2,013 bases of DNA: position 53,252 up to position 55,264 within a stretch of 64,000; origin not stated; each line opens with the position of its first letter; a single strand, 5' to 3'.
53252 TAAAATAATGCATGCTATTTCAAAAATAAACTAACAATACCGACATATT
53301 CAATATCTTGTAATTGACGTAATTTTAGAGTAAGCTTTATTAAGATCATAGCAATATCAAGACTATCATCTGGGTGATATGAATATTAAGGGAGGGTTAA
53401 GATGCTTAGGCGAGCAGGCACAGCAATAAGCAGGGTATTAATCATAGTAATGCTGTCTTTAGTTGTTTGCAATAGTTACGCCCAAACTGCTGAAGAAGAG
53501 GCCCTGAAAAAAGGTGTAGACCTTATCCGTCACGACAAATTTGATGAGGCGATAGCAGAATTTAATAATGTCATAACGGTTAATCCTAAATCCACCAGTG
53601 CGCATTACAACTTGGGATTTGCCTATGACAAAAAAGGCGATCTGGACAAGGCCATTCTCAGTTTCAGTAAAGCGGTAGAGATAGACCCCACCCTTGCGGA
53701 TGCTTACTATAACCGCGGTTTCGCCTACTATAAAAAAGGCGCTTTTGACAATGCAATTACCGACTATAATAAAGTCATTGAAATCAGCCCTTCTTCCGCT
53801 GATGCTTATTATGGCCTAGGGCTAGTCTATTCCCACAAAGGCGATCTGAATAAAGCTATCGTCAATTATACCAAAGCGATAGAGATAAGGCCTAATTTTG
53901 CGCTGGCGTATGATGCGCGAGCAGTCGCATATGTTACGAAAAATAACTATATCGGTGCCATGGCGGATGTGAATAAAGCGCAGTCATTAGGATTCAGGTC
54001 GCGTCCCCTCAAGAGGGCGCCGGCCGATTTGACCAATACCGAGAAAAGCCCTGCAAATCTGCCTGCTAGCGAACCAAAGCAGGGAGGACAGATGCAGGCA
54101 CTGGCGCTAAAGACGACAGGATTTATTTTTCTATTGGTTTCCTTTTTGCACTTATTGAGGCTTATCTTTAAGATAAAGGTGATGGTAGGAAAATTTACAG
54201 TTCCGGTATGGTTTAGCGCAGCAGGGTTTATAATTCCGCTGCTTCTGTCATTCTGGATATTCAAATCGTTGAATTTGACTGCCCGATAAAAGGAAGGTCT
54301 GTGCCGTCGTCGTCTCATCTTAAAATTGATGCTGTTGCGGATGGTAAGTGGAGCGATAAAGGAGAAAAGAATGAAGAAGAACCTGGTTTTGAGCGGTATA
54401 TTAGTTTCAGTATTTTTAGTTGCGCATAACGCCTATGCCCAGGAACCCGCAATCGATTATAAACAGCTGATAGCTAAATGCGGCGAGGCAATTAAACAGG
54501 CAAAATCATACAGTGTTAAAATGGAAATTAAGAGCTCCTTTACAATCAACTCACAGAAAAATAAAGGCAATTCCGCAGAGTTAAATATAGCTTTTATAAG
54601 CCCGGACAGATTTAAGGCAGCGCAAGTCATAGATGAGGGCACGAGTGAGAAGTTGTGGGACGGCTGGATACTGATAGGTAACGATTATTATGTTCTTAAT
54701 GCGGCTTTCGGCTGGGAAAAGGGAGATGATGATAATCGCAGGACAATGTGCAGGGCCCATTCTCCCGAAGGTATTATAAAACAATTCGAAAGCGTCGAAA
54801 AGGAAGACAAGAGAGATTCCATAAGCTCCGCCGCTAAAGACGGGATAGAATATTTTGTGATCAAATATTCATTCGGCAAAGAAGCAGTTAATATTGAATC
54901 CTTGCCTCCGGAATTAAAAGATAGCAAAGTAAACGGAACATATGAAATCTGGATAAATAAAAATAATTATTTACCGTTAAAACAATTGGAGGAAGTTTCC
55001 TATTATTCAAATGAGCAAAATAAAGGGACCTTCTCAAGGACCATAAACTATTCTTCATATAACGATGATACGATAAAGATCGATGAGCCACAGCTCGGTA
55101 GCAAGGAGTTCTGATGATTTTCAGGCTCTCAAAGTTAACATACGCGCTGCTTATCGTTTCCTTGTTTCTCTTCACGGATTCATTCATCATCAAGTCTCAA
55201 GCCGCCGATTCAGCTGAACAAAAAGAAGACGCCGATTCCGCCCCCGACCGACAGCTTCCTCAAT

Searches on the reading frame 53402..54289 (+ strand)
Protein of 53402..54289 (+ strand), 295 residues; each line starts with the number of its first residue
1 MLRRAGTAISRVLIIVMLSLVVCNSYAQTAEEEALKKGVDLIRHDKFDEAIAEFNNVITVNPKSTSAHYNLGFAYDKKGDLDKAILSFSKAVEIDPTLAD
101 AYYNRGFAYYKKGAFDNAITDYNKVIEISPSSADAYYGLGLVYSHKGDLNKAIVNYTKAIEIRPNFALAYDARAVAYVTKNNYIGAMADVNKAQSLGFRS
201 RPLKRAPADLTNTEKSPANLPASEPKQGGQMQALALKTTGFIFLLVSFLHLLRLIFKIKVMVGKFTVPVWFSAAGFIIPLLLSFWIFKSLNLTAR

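Call 94: search_protein_families(library=pfam, proteins=[window:53402-54289:+], max_evalue=0.0001)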
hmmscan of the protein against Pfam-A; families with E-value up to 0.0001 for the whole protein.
window:53402-54289:+ (295 aa): 18 families
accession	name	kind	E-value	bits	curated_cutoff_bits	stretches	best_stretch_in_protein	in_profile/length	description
PF13414.12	TPR_11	-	2.9e-42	142.5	26.8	4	108-147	3-42/42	TPR repeat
PF00515.34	TPR_1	-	1.1e-39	133.1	27.8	3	99-131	1-33/34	Tetratricopeptide repeat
PF07719.23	TPR_2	-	1.2e-34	115.9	27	3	67-97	3-33/34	Tetratricopeptide repeat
PF13181.12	TPR_8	-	2e-30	102.8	25.7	3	133-165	1-33/34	Tetratricopeptide repeat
PF13431.12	TPR_17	-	4.3e-28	95.6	24.4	2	122-153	2-33/34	Tetratricopeptide repeat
PF13432.12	TPR_16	-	4e-18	66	32.7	2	35-97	1-63/65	Tetratricopeptide repeat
PF13174.12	TPR_6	-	4.3e-17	61.9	26.3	0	100-132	1-33/33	Tetratricopeptide repeat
PF14559.12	TPR_19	-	4.1e-15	56.3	25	1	42-97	2-57/68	Tetratricopeptide repeat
PF13424.12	TPR_12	-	6.6e-15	55.5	30.1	1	98-164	2-76/77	Tetratricopeptide repeat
PF13371.12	TPR_9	-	1.7e-10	41.2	35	0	94-135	24-65/73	Tetratricopeptide repeat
PF13428.12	TPR_14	-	6.6e-10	39.1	23.5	0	100-140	2-42/44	Tetratricopeptide repeat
PF12569.14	NatA_aux_su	-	9.7e-07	28.5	33.3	0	57-121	182-248/515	N-terminal acetyltransferase A, auxiliary subunit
PF24575.1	TPR_Slam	-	1.1e-06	29.4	35.2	0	137-177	51-91/104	Surface lipoprotein assembly modifier, N-terminal TPR repeats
PF25575.1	TPR_BSK1_C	-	7.1e-06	26.3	42.2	0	147-196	56-106/118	Serine/threonine-protein kinase BSK1-like, TPR repeats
PF13176.12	TPR_7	-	1.1e-05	25.6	27.9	0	67-100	1-34/36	Tetratricopeptide repeat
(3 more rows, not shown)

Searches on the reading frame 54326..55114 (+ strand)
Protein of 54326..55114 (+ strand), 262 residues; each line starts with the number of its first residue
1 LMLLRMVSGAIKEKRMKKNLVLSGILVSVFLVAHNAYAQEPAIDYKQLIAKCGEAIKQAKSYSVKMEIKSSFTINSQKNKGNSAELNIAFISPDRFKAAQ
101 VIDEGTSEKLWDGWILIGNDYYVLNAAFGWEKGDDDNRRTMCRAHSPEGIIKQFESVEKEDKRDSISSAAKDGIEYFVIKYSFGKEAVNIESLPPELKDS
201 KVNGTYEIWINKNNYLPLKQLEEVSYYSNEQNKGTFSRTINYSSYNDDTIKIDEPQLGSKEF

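Call 94: search_protein_families(library=pfam, proteins=[window:54326-55114:+], max_evalue=0.0001)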
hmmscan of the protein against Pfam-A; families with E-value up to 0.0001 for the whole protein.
window:54326-55114:+ (262 aa): 2 families
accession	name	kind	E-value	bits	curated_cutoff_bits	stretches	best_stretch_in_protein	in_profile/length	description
PF09865.15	DUF2092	-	5.1e-05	23.2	21.2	0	47-113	3-69/212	Predicted periplasmic protein (DUF2092)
PF20316.5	DUF6612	-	5.4e-05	23.3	23.7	0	46-246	3-221/237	Family of unknown function (DUF6612)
